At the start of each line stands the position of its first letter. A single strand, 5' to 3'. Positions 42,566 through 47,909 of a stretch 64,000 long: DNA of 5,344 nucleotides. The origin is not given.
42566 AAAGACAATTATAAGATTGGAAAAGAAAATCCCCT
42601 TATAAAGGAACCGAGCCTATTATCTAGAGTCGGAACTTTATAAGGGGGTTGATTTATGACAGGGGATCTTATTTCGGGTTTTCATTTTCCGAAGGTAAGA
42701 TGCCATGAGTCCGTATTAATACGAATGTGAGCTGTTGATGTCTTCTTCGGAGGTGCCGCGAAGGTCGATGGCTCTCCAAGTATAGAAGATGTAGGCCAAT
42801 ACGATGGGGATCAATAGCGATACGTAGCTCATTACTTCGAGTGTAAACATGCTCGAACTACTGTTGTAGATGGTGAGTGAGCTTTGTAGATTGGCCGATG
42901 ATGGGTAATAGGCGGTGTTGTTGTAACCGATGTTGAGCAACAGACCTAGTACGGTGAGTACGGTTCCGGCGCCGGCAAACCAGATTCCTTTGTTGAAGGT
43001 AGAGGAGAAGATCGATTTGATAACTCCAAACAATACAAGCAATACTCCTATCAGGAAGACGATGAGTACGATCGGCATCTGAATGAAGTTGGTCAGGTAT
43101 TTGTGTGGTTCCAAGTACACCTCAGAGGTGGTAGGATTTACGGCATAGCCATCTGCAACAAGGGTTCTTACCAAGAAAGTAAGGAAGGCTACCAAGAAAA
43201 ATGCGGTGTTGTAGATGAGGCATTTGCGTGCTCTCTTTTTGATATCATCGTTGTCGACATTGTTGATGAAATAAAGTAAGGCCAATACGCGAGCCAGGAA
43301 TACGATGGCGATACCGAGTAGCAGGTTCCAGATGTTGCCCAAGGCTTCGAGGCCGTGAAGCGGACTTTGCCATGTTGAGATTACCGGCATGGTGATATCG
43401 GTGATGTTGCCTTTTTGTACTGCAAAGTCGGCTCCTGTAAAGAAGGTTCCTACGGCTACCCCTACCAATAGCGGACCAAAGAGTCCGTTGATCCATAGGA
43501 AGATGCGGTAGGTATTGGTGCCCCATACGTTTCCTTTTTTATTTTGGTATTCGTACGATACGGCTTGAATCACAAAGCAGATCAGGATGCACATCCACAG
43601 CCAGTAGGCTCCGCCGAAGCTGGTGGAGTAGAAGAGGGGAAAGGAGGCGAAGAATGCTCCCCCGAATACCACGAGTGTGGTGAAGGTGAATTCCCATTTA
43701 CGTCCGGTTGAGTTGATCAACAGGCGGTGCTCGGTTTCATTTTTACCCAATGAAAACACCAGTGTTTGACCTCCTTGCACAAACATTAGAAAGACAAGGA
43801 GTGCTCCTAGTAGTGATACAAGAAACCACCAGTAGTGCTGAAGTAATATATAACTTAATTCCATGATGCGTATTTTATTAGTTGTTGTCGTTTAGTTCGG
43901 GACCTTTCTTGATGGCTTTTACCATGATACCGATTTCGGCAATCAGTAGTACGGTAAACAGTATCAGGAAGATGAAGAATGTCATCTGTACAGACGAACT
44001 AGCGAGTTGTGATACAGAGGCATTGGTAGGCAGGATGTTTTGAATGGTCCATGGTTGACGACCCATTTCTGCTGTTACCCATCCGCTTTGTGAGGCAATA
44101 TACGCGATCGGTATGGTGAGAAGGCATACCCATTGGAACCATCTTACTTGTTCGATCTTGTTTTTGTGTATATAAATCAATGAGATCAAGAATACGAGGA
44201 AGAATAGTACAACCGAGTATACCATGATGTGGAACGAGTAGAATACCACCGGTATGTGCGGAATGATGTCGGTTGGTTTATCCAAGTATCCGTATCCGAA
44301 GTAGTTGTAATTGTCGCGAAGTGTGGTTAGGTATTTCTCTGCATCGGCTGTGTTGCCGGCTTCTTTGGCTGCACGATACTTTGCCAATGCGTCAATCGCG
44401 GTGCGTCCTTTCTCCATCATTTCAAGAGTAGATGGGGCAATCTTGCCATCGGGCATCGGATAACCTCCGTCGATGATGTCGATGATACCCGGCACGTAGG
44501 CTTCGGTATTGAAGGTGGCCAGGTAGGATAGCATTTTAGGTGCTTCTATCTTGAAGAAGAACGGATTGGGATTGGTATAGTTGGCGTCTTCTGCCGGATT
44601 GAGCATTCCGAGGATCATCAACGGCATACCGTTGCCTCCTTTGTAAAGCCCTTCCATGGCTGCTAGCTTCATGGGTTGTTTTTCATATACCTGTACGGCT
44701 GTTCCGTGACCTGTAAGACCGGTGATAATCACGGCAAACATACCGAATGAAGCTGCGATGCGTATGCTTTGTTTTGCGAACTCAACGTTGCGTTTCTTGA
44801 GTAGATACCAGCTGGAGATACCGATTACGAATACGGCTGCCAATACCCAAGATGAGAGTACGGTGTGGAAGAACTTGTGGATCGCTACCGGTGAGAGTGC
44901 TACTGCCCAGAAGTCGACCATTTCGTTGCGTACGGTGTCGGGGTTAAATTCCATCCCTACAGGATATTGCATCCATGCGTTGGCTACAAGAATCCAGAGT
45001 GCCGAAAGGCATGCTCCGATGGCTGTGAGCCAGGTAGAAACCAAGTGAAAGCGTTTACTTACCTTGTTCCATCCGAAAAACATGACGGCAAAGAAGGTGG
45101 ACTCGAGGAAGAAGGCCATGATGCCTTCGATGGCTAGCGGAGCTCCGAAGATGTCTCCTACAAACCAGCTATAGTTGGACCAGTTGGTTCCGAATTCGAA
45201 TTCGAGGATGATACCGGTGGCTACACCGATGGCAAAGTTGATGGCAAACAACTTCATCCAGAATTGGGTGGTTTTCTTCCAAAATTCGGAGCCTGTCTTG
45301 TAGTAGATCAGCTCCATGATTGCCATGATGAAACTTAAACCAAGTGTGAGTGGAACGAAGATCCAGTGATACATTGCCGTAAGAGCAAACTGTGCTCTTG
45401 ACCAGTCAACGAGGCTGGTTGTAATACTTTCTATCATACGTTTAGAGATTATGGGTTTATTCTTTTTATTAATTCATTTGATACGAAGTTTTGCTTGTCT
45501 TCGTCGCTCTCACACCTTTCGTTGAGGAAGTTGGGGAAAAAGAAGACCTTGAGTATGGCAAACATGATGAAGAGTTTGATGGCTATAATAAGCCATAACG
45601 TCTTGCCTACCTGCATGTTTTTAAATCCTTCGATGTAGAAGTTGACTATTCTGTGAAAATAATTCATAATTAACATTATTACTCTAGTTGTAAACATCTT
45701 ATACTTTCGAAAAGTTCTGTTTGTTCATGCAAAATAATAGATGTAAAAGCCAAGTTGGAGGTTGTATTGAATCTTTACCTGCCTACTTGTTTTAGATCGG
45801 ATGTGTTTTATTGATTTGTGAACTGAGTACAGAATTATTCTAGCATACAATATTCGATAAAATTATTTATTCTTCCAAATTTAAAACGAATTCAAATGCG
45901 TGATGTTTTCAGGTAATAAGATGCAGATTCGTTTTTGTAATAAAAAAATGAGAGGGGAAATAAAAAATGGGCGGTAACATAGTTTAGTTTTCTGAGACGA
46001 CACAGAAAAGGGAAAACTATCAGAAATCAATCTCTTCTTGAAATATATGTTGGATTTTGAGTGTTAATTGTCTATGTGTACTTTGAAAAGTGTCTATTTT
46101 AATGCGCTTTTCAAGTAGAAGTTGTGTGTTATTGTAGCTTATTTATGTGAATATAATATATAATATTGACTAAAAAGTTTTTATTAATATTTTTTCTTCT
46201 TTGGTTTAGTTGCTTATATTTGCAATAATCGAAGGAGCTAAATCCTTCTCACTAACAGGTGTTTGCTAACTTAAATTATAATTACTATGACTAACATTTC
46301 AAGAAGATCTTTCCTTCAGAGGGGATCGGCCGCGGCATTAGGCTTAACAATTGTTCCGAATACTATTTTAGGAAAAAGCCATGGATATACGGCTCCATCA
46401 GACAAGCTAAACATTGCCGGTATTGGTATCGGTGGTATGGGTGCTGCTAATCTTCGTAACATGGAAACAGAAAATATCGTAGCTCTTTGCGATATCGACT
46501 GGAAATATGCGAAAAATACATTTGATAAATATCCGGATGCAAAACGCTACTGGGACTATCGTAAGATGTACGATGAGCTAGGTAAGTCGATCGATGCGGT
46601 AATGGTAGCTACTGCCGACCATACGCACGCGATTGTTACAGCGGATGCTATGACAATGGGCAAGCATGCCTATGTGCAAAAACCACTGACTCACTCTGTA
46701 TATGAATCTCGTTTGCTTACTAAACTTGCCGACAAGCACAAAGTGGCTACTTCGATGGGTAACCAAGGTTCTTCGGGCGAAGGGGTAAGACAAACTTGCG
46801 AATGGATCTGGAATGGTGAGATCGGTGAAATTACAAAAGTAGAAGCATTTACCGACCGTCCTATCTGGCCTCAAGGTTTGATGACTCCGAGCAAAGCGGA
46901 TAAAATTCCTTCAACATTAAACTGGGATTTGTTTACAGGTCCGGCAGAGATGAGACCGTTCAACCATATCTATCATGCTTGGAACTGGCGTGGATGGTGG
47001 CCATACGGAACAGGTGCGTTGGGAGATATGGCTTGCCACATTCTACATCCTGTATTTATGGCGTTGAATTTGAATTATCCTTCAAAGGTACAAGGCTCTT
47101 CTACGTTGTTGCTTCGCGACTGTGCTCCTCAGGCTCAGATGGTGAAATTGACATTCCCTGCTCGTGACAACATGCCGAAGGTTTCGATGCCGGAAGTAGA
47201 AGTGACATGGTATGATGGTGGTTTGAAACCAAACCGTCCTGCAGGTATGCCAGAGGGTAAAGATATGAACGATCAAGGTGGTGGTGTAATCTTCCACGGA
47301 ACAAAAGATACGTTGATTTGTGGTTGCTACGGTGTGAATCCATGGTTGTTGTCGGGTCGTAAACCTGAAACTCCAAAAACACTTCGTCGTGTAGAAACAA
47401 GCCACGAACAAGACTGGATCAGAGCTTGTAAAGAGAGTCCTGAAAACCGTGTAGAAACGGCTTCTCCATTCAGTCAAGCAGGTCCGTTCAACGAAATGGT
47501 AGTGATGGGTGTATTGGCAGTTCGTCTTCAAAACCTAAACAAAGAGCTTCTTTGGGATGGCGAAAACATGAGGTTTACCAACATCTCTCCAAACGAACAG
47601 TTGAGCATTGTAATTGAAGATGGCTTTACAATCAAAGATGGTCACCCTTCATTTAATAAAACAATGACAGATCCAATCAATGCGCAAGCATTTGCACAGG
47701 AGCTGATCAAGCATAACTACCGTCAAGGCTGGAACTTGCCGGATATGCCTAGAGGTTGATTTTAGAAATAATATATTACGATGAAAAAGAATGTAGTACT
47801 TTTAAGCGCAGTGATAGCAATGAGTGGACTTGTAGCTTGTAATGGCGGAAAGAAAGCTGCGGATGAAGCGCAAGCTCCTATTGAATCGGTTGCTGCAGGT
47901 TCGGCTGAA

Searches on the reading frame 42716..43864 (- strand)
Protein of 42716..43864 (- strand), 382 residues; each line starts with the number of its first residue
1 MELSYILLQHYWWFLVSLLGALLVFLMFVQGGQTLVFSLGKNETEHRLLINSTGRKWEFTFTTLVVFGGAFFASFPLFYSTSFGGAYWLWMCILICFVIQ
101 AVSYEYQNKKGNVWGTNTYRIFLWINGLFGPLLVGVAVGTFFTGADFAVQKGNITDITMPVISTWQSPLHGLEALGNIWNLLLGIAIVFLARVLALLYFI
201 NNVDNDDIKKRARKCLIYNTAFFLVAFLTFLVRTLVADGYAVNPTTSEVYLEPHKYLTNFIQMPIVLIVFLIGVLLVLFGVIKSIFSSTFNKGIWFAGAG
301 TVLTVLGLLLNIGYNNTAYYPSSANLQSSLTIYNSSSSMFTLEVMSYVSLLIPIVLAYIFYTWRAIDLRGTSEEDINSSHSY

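Call 12: search_protein_families(library=pfam, proteins=[window:42716-43864:-], max_evalue=0.0001)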
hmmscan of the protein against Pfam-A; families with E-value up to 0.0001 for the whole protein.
window:42716-43864:- (382 aa): 1 family
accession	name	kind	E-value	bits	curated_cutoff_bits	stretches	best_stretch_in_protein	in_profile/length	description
PF02322.20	Cyt_bd_oxida_II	-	4e-68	230.4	35.6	1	8-365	1-301/302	Cytochrome bd terminal oxidase subunit II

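Call 18: find_related_loci(query=window:42716-43864:-, collection=genome_contigs, flank=10000)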
Query window:42716-43864:- (382 aa) in genome_contigs; peptide patterns used: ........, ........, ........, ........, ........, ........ (x = any residue, [..] = any of these).
388 stretches matched a pattern; 340 encode a relative of the query (tblastn E <= 1e-3); the best 80 are kept; 80 distinct loci.
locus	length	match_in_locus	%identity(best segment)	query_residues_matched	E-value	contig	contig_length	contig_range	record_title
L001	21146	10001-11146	99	1-382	0e+0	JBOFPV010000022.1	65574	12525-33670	MAG: Tannerellaceae bacterium isolate WFFMC_MAG_227 k139_17563_flag=0_multi=9.0100_len=65574, whole genome shotgun seque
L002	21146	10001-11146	98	1-382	0e+0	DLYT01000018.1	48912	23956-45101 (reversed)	MAG TPA_asm: Porphyromonadaceae bacterium isolate UBA12018 contig_5362, whole genome shotgun sequence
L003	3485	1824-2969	97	1-382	0e+0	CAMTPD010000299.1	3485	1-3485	MAG TPA_asm: uncultured Porphyromonadaceae bacterium isolate SRR7610121_bin.6_metaWRAP_v1.3_MAG genome assembly, contig:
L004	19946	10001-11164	65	3-382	6e-170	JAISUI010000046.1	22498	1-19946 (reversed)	MAG: Tannerella sp. isolate Md513_bin70 k119_303897, whole genome shotgun sequence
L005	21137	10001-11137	66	4-382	5e-170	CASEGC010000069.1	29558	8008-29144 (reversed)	uncultured Parabacteroides sp. isolate CO.A95.metabat-bins.509 genome assembly, contig: CO.A95.metabat-bins.509.fa_k141_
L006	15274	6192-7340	64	1-382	8e-164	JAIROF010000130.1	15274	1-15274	MAG: Prevotellaceae bacterium isolate Cd354_bin66 k119_168137, whole genome shotgun sequence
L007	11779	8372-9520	67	1-382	2e-162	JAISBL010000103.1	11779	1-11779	MAG: Tannerellaceae bacterium isolate Gx481_bin210 k119_3359165, whole genome shotgun sequence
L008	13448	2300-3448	68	1-382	5e-161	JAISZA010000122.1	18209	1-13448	MAG: Tannerellaceae bacterium isolate Nc350_bin62 k119_1524880, whole genome shotgun sequence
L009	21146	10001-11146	65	1-382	1e-159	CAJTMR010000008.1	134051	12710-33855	MAG TPA_asm: uncultured Parabacteroides sp. isolate MGBC100138 genome assembly, contig: MGBC100138.8, whole genome shotg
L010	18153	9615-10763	62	1-382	6e-160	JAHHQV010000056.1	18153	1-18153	MAG: Phocaeicola sp. isolate MAG013 MAG013_56, whole genome shotgun sequence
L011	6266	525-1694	65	1-382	4e-160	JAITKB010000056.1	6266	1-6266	MAG: Tannerellaceae bacterium isolate Pcl387_bin35 k119_2274106, whole genome shotgun sequence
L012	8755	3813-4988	68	1-382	4e-159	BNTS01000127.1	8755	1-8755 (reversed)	Bacteroidia bacterium MS495-74 DNA, sequence127, whole genome shotgun sequence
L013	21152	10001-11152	65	1-382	1e-158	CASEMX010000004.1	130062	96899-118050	uncultured Parabacteroides sp. isolate A77_L2_318318_idba_bin.6 genome assembly, contig: A77_L2_318318_idba_bin.6.fa_sca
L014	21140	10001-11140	64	1-380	7e-158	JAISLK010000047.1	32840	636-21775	MAG: Prevotellaceae bacterium isolate Im510_bin102 k119_3184693, whole genome shotgun sequence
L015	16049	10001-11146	64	3-382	1e-156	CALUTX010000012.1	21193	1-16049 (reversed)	MAG: uncultured Parabacteroides sp. isolate BRZ_M__bin56 genome assembly, contig: BRZ_M__NODE_5075_length_21193_cov_3.67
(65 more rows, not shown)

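Call 24: search_protein_families(library=pfam, proteins=[L002:12392-13690:-, L002:13702-14646:-, L002:14643-15245:-, L002:15568-15801:-, L002:11146-11595:-], max_evalue=0.01)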
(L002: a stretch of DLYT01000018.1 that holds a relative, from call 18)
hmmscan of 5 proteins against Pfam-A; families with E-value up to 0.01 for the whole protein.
L002:12392-13690:- (432 aa): 2 families
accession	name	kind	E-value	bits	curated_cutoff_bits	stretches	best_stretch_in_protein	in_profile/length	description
PF19577.5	DcaP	-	5.6e-09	36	27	1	87-431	71-409/410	DcaP outer membrane protein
PF02530.20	Porin_2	-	2.8e-06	27.5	22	1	158-416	107-336/357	Porin subfamily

L002:13702-14646:- (314 aa): 0 families

L002:14643-15245:- (200 aa): 2 families
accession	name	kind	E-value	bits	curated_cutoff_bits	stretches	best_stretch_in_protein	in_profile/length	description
PF13631.11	Cytochrom_B_N_2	-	6.5e-11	42.9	27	1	81-193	2-125/169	Cytochrome b(N-terminal)/b6/petB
PF00033.24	Cytochrome_B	-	2.8e-07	31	27.2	1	34-186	22-187/189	Cytochrome b/b6/petB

L002:15568-15801:- (77 aa): 0 families

L002:11146-11595:- (149 aa): 0 families

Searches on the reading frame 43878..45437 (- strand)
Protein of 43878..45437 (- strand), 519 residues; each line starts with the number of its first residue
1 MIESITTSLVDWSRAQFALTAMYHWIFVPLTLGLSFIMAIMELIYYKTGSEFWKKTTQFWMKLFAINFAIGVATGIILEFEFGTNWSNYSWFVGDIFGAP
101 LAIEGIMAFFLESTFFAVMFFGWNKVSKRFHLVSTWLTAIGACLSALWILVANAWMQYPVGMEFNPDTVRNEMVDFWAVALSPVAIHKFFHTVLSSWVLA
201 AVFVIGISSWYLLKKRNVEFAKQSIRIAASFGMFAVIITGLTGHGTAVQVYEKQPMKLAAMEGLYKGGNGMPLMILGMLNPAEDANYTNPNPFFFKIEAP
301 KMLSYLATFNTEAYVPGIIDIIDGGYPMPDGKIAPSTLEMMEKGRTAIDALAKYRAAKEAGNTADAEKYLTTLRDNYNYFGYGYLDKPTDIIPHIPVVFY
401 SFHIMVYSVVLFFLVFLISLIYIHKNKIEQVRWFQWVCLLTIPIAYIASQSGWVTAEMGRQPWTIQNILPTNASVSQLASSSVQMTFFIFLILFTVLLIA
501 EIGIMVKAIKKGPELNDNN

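Call 12: search_protein_families(library=pfam, proteins=[window:43878-45437:-], max_evalue=0.0001)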
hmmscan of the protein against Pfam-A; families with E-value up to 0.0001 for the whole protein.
window:43878-45437:- (519 aa): 1 family
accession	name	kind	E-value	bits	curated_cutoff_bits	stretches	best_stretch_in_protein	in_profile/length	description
PF01654.22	Cyt_bd_oxida_I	-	1.2e-165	551.6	26.2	1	12-513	1-418/418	Cytochrome bd terminal oxidase subunit I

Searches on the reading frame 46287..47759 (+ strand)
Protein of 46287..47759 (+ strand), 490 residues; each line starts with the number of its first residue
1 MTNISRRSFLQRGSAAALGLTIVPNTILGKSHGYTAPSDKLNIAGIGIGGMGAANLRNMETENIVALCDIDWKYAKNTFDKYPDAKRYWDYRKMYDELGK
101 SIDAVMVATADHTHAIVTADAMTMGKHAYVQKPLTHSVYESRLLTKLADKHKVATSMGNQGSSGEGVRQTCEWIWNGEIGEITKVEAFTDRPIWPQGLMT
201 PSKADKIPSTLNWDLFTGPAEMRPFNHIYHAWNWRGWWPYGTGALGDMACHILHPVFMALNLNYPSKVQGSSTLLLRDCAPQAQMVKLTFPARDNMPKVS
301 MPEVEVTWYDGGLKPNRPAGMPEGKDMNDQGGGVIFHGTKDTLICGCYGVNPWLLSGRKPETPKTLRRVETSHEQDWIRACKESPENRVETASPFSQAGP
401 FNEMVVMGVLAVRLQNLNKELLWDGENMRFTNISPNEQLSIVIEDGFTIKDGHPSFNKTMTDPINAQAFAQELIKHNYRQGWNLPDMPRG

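Call 12: search_protein_families(library=pfam, proteins=[window:46287-47759:+], max_evalue=0.0001)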
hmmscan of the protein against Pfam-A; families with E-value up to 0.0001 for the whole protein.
window:46287-47759:+ (490 aa): 3 families
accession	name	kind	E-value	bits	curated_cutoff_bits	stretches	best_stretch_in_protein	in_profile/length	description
PF01408.29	GFO_IDH_MocA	-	2.4e-12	48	24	1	42-158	2-119/120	Oxidoreductase family, NAD-binding Rossmann fold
PF19051.5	GFO_IDH_MocA_C2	-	6.2e-12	46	23.3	1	201-263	42-104/254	Oxidoreductase family, C-terminal alpha/beta domain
PF22725.1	GFO_IDH_MocA_C3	-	6.7e-05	23.3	27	0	169-256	3-57/124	GFO/IDH/MocA C-terminal domain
